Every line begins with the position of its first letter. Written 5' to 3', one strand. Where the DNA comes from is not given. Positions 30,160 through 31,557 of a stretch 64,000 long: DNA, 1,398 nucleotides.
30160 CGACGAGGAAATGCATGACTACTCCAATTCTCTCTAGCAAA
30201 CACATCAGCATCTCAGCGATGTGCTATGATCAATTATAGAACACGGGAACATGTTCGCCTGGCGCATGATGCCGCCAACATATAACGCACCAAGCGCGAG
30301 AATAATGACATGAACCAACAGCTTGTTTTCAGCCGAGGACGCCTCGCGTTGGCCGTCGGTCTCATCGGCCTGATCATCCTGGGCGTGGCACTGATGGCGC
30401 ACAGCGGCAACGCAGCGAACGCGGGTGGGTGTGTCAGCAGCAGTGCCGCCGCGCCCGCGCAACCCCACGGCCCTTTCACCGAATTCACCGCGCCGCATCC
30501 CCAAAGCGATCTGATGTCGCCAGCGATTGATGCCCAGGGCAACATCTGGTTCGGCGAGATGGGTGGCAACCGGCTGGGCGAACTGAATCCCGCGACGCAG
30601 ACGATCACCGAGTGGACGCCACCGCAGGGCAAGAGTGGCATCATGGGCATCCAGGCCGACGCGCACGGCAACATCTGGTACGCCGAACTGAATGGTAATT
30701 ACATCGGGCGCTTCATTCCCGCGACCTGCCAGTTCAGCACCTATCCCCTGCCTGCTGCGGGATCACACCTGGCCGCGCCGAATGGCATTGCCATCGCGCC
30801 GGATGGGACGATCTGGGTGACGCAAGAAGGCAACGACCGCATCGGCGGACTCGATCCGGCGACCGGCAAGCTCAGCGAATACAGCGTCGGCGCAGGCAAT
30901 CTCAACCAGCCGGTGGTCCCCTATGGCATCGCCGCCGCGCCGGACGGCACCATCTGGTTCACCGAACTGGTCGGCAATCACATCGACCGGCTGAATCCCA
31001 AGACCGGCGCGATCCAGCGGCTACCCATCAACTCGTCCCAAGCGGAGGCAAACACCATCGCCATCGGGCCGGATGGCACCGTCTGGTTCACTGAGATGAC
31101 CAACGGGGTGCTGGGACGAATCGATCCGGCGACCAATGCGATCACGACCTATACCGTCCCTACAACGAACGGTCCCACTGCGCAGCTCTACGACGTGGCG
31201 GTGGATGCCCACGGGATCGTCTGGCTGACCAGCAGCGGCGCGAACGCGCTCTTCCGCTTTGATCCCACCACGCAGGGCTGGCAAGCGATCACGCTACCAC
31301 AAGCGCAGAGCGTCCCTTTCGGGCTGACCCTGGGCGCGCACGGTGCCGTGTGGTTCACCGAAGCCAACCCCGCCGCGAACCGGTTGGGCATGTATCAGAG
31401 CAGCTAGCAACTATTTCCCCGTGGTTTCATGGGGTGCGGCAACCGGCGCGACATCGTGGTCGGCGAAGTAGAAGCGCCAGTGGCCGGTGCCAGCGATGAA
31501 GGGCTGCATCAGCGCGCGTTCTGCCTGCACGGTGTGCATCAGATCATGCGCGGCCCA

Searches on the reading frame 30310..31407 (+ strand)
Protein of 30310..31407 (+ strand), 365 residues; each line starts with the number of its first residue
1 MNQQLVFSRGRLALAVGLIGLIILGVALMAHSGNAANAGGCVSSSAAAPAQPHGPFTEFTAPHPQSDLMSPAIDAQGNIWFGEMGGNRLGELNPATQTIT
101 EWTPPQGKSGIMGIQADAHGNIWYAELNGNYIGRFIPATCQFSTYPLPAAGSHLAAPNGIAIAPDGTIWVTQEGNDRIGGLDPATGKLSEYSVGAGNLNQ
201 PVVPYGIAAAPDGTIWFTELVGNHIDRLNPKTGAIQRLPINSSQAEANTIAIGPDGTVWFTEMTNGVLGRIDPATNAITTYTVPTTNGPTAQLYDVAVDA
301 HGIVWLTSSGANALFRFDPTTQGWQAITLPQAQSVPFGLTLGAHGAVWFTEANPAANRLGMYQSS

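Call 62: search_protein_families(library=pfam, proteins=[window:30310-31407:+], max_evalue=0.001)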
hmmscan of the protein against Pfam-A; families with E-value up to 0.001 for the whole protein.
window:30310-31407:+ (365 aa): 8 families
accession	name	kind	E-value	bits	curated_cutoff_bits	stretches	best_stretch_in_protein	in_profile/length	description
PF24684.1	Vgb_lyase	-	6.9e-52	176.5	50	2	48-287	37-264/290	Virginiamycin B lyase family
PF08450.18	SGL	-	4e-15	56.5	26.3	1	211-310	10-105/246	SMP-30/Gluconolactonase/LRE-like region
PF16819.11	DUF5074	-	1.5e-11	44.4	27.2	0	244-288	181-228/353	Domain of unknown function (DUF5074)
PF21959.2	DUF6923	-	1.7e-11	44.8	27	1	231-348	74-181/234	Repeat of unknown function (DUF6923)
PF07494.17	Reg_prop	-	2.1e-09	36.9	20.4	0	73-82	12-21/24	Two component regulator propeller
PF13449.12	Phytase-like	-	7e-08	33.1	27.6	0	159-189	72-101/284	Esterase-like activity of phytase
PF01436.27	NHL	-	0.00011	22.4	20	0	156-178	3-25/28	NHL repeat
PF25021.1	TEN_NHL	-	0.00011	21.7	27.1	0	149-178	324-353/357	Teneurin NHL domain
